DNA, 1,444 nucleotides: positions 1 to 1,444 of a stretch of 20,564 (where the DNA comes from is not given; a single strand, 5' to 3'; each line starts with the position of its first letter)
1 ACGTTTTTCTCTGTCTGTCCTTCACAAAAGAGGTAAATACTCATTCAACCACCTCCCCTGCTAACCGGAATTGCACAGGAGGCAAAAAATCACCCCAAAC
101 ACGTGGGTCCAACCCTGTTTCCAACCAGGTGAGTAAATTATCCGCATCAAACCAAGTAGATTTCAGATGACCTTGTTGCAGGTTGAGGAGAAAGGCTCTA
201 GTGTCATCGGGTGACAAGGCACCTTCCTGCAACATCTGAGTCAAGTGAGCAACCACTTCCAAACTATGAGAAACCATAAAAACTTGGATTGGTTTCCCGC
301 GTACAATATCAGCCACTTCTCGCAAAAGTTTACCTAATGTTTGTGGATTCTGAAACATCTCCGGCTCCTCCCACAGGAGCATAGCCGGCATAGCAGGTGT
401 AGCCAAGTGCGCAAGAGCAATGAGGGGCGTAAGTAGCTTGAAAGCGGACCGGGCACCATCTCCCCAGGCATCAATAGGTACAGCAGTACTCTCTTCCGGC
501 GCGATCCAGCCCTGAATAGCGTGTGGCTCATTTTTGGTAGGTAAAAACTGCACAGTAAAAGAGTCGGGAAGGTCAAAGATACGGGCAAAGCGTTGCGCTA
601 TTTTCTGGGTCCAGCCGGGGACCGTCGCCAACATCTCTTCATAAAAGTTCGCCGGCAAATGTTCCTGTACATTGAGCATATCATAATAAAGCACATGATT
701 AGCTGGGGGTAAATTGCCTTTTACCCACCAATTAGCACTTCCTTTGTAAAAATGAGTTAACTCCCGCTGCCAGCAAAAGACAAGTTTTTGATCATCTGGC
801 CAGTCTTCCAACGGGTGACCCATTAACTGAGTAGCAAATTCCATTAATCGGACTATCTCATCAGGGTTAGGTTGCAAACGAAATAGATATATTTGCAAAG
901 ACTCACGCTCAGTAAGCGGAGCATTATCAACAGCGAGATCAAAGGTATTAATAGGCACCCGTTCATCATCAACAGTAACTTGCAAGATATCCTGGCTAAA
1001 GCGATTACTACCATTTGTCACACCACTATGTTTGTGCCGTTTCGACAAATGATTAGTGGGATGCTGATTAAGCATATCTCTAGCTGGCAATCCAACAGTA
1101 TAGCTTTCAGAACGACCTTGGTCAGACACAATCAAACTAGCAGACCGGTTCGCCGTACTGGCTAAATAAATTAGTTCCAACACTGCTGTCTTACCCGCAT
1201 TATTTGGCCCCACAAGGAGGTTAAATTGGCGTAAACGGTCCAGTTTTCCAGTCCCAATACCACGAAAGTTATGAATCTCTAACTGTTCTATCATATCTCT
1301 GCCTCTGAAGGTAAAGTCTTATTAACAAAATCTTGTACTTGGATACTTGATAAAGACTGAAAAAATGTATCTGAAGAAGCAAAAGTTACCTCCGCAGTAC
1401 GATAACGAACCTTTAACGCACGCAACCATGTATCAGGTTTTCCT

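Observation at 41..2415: Standalone RAMP (Cas7-like) protein translationally coupled to an OLD/ABC-type ATPase: a candidate non-CRISPR defense module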

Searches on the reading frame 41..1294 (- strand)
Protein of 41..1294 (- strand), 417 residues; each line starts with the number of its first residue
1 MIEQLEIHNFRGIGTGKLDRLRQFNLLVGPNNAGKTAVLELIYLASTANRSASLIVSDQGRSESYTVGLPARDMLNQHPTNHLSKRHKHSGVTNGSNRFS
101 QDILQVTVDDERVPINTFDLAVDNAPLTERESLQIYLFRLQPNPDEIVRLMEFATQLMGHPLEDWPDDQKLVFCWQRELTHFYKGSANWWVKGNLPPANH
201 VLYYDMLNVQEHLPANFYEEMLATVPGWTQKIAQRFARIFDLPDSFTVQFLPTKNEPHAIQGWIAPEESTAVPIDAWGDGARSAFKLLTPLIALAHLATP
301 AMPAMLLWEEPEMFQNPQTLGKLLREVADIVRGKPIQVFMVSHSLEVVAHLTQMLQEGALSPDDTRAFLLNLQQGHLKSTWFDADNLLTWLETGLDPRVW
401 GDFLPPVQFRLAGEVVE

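Call 4: search_protein_families(library=pfam, proteins=[window:41-1294:-], max_evalue=1)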
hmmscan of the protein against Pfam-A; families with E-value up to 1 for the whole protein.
window:41-1294:- (417 aa): 6 families
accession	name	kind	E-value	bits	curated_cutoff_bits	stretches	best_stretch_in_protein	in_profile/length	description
PF13175.12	AAA_15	-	5.5e-14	53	32.1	2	1-51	1-52/374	AAA ATPase domain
PF13304.12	AAA_21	-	3.1e-12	47.6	27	2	245-348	220-303/304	AAA domain, putative AbiEii toxin, Type IV TA system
PF13476.12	AAA_23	-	1.1e-05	26.6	27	1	4-50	1-47/201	AAA domain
PF02463.25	SMC_N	-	7.4e-05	22.7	40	1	1-47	1-51/220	RecF/RecN/SMC N terminal domain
PF19993.5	DO-GTPase2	-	0.14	12.3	27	1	27-48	5-26/226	Double-GTPase 2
PF13514.12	AAA_27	-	0.23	11.5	22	1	21-40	25-44/206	AAA domain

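Call 5: search_protein_families(library=ncbifam, proteins=[window:41-1294:-], max_evalue=1)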
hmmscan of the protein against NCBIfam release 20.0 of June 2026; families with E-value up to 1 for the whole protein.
window:41-1294:- (417 aa): 19 families
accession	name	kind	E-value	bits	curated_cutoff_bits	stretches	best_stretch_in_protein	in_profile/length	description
TIGR00611.2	recf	equivalog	6.7e-09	35.4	172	1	2-49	1-48/339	DNA replication/repair protein RecF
NF047739.1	antiphage_MADS3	equivalog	6.1e-08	32.2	420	1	1-46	1-45/427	methylation-associated defense system AAA family ATPase MAD3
NF038234.1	retron_eff_Eco8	equivalog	8.1e-05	21.4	250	1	2-42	3-43/679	retron Eco8 family effector endonuclease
NF003034.1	PRK03918.1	equivalog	0.0011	17.1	700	1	2-44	3-45/878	DNA double-strand break repair ATPase Rad50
NF008039.0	PRK10771.1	equivalog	0.0018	17.7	298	1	304-353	149-198/234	thiamine ABC transporter ATP-binding protein ThiQ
NF041760.1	PtuA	equivalog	0.0018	17.3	500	1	2-44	52-94/524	retron Ec78 anti-phage system effector ATPase PtuA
NF010680.0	PRK14079.1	equivalog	0.0021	17.2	386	1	3-66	4-69/349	recombination protein F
TIGR03864.1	PQQ_ABC_ATP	hypoth_equivalog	0.0053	16.2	302.25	1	23-46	28-51/236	ABC transporter, ATP-binding subunit, PQQ-dependent alcohol dehydrogenase system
NF010158.0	PRK13637.1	equivalog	0.0055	15.8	390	1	301-353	161-213/287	energy-coupling factor transporter ATPase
TIGR04521.1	ECF_ATPase_2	equivalog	0.0065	15.6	330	1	301-369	161-232/279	energy-coupling factor transporter ATPase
TIGR02673.1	FtsE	equivalog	0.027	14.1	264.85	1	22-52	28-58/214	cell division ATP-binding protein FtsE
TIGR02770.1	nickel_nikD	equivalog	0.029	13.7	318.7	1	291-354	135-195/230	nickel import ATP-binding protein NikD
TIGR00634.1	recN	equivalog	0.032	13.2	407.85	1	1-62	1-62/563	DNA repair protein RecN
NF010068.0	PRK13548.1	equivalog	0.05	12.7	261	0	25-47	34-56/261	heme ABC transporter ATP-binding protein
TIGR03740.1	galliderm_ABC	subfamily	0.065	12.9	309.75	0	302-358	142-200/223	lantibiotic protection ABC transporter ATP-binding subunit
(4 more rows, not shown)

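Call 6: search_protein_families(library=padloc, proteins=[window:41-1294:-], max_evalue=1)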
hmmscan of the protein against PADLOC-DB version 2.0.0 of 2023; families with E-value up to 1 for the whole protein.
window:41-1294:- (417 aa): 97 families (the best 25 are shown)
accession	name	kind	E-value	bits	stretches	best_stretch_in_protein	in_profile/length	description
PDLC02336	AbiLi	-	3.5e-20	70.8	2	1-54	1-54/340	AbiLi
PDLC04608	PDC-M38A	-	3.8e-20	70.9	2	2-56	5-59/367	-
PDLC02980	AriA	-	1.4e-16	59.4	2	255-348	220-303/304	-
PDLC02979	AriA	-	7.1e-16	57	2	1-46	1-47/373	-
PDLC04609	PDC-M38A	-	1.4e-15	55.4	2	1-61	1-61/371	-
PDLC02981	AriAB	-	5.6e-14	49.7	2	2-64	3-65/694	-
PDLC04214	HEC-02A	-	1.2e-13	49.1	2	1-48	1-48/338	-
PDLC03878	NsnB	-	1.4e-13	49.3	2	1-81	1-77/345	-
PDLC04611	PDC-M38A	-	2.4e-13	48.4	1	1-63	1-63/383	-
PDLC04213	HEC-02A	-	3.4e-12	44.6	2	1-57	1-52/337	-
PDLC02358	Old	-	7e-12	42.9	2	2-46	4-47/578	Old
PDLC04168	GajA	-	3.5e-11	40.5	2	2-54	4-56/570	-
PDLC04607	PDC-M38A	-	4.7e-11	39.8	1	3-63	385-445/715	-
PDLC00090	GajA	-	5.7e-11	39.8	2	2-41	3-43/659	AAA ATPase domain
PDLC00096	GajA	-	6.2e-11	39.7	2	2-42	3-44/630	AAA ATPase domain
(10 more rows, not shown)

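Call 7: find_encoding_contigs(protein=window:41-1294:-, flank=10000, max_places=6)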
Protein window:41-1294:- (417 aa): no gene with exactly this product is on record in the collection.

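Call 37: find_homologous_proteins(query=window:41-1294:-)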
Query window:41-1294:- (417 aa): 142 proteins with E <= 0.001 among 4848 candidates; the best 120 are listed.
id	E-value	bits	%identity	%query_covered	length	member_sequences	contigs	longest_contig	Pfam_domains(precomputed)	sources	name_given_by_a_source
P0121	2.7e-285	964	100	100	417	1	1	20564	PF13175.13,PF13476.13,PF13304.13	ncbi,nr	ncbi:MAG: AAA family ATPase [Anaerolineae bacterium]|nr:AAA family ATPase [Anaerolineae bacterium]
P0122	1.1e-221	754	78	99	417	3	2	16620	PF13175.13,PF13476.13,PF13304.13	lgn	-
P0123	4.7e-220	749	77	100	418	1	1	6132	PF13175.13,PF13476.13,PF02463.26,PF13304.13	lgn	-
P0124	1.6e-219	747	78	99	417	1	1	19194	PF13175.13,PF13476.13,PF13304.13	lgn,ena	-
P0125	1.8e-217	740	76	100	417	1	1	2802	PF13175.13,PF13304.13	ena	-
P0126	9.8e-217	738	77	100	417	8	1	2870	PF13175.13,PF13476.13,PF02463.26,PF13304.13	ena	-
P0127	7.0e-213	725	76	99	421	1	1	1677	PF13175.13,PF13476.13,PF02463.26,PF13304.13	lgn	-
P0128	2.0e-211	721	76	99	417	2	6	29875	PF13175.13,PF13476.13,PF02463.26,PF13304.13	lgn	-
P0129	1.6e-207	708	73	100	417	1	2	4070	PF13175.13,PF13476.13,PF02463.26,PF13304.13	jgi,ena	-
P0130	2.8e-206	704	73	100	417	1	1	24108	PF13175.13,PF13476.13,PF02463.26,PF13304.13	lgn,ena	-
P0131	1.2e-201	688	69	100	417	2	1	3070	PF13175.13,PF13304.13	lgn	-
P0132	2.0e-201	688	72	99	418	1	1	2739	PF13175.13,PF13476.13,PF02463.26,PF13304.13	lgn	-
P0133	6.5e-193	660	68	100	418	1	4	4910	PF13175.13,PF02463.26,PF13304.13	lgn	-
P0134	2.3e-192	658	67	100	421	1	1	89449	PF13175.13,PF13476.13,PF02463.26,PF13304.13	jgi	jgi:energy-coupling factor transporter ATP-binding protein EcfA2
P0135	9.2e-191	652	69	100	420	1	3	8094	PF13175.13,PF13304.13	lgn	-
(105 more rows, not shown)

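Call 39: find_related_loci(query=A1, collection=genome_contigs, flank=10000)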
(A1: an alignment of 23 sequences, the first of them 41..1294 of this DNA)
Query A1 (417 aa) in genome_contigs; peptide patterns used: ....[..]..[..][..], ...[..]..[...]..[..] (x = any residue, [..] = any of these).
599 stretches matched a pattern (row limit reached: there are more); 99 encode a relative of the query (tblastn E <= 1e-3); the best 80 are kept; 80 distinct loci.
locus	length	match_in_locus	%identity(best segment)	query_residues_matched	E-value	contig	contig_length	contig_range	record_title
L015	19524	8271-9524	72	1-417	0e+0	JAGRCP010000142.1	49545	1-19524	MAG: Caldilineaceae bacterium isolate HKST-UBA29 2010_255684, whole genome shotgun sequence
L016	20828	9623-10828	43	1-411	1e-108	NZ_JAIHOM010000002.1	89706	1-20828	Spirulina subsalsa FACHB-351 NODE_41, whole genome shotgun sequence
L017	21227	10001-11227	32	1-405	2e-61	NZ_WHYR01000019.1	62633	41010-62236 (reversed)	Desulfofundulus thermobenzoicus strain DSM 14055 NODE_19_length_62633_cov_72.7183, whole genome shotgun sequence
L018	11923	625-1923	31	1-413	2e-59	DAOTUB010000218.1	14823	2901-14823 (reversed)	MAG TPA_asm: Anaerolineae bacterium isolate F17_41 k129_716817, whole genome shotgun sequence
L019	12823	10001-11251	31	1-400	4e-59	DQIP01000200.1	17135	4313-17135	MAG TPA_asm: Candidatus Methanovorans sp. isolate HMMV ANME3_37, whole genome shotgun sequence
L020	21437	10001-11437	37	1-411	1e-52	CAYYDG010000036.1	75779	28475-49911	MAG TPA_asm: uncultured Heliomicrobium sp. isolate binchicken_co276_100 genome assembly, contig: NODE_365_length_75779_c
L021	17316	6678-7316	48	2-409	7e-51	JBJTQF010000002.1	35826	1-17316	MAG: Myxococcota bacterium isolate samp_4448_VAMB_910 samp_4448_1200008, whole genome shotgun sequence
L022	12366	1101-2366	29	1-399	4e-50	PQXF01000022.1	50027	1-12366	MAG: Candidatus Methanogaster sp. isolate E20ANME2 NODE_22_length_50027_cov_14.7684, whole genome shotgun sequence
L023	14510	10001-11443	43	1-417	2e-47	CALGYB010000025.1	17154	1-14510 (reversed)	MAG: uncultured Roseiflexus sp. isolate R1_Bin_METABAT__47_1 genome assembly, contig: c_000000669286, whole genome shotg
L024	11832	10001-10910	49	1-417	1e-35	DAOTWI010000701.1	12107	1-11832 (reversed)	MAG TPA_asm: Roseiflexus sp. isolate H12_131 k73_523975, whole genome shotgun sequence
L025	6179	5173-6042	31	1-287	1e-34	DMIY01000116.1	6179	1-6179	MAG TPA_asm: Desulfotomaculum sp. isolate UBA8947 contig_82503, whole genome shotgun sequence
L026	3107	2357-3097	29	1-233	2e-25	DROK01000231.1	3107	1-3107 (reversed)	MAG TPA_asm: Thermodesulfatator atlanticus isolate HyVt-533 HyVt-533_k145_675790, whole genome shotgun sequence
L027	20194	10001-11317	39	1-417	1e-80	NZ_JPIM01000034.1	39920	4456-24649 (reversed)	Chloroflexus sp. MS-G contig00034, whole genome shotgun sequence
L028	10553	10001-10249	41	1-87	2e-14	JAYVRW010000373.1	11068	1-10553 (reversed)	MAG: Blastocatellia bacterium isolate GL73_DN_metabat_76 GL73_DN_metabat_76_372, whole genome shotgun sequence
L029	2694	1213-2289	23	1-399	2e-12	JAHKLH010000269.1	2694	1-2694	MAG: Candidatus Njordarchaeota archaeon isolate B7_G17 GBS25_269, whole genome shotgun sequence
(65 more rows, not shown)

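Call 41: search_solved_structures(query=A1, max_evalue=0.01)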
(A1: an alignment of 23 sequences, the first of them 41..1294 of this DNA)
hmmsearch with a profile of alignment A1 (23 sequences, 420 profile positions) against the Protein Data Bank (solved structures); distinct sequences matched with E-value up to 0.01: 14.
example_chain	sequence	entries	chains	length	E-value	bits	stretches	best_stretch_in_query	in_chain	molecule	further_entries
6p74_A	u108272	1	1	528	4.1e-05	26.3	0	1-44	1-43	Putative ATP-dependent endonuclease of the OLD family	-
8ee4_A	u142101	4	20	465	6e-05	25.8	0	2-45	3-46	PtuA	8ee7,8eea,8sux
1ii8_A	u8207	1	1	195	0.00035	23.3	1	3-44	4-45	Rad50 ABC-ATPase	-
1us8_A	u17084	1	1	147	0.00035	23.2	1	3-44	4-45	DNA DOUBLE-STRAND BREAK REPAIR RAD50 ATPASE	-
3qkr_A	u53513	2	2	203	0.00036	23.2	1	3-44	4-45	DNA double-strand break repair rad50 ATPase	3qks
1f2t_A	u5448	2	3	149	0.00036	23.2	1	3-44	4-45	RAD50 ABC-ATPASE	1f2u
9n69_A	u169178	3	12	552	0.00064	22.4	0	3-44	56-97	AAA family ATPase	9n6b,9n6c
3qkt_A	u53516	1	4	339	0.00095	21.8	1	3-44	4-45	DNA double-strand break repair rad50 ATPase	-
4nci_A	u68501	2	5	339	0.00095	21.8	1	3-44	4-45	DNA double-strand break repair Rad50 ATPase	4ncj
4nck_A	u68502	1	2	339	0.00097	21.8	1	3-44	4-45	DNA double-strand break repair Rad50 ATPase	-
3qku_A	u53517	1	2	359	0.00098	21.8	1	3-43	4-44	DNA double-strand break repair rad50 ATPase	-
4nch_A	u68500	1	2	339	0.001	21.7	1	3-44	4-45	DNA double-strand break repair Rad50 ATPase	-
23or_B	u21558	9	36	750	0.0094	18.5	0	2-43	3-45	Retron Eco8 OLD nuclease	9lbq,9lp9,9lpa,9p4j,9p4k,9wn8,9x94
9vkz_A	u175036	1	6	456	0.0095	18.5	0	270-354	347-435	Retron Ec78 probable ATPase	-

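Call 72: search_dna_similar(query=window:41-1294:-, collection=plasmids, mode=protein, max_evalue=1e-20, max_rows=20)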
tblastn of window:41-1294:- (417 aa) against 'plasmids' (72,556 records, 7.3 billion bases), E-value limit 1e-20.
No match.

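Call 75: predict_structure(alignment_id=A4)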
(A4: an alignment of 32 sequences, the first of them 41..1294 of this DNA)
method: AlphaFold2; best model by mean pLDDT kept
length: 417 residues; sequences in the alignment: 32
mean_pLDDT: 88.9   pTM: 0.90
mean pLDDT of the five models: 88.9, 88.7, 88.1, 87.6, 87.1
residues with pLDDT >= 90: 285; 70-90: 100; 50-70: 19; < 50: 13
segments of 3 or more residues with pLDDT < 50: 405-417
pLDDT, mean of each block of 10 residues (from residue 1): 96 95 94 93 97 89 93 94 85 67 87 88 83 92 90 91 88 93 91 96 94 93 95 96 89 90 92 93 96 97 97 92 97 97 91 92 93 93 78 66 50 35
secondary structure, 60 per line:
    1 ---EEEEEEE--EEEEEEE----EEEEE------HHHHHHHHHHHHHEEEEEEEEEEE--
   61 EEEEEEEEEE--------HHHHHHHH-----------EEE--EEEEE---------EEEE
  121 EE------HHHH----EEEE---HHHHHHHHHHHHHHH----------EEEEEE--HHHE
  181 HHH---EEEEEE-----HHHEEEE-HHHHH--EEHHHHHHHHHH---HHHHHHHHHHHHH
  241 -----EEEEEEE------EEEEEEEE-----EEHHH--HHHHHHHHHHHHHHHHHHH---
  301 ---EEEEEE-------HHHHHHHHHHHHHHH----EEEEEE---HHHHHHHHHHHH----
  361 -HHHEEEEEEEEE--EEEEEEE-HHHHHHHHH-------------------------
elements in order: E4-10 E13-19 E24-28 H35-47 E48-58 E61-70 H79-86 E98-100 E103-107 E117-122 H129-132 E137-140 H144-158 E169-174 E187-192 E201-204 H206-210 H215-224 H228-240 E246-252 E259-266 H279-297 E304-309 H317-331 E336-341 H345-356 E365-373 E376-382 H384-392
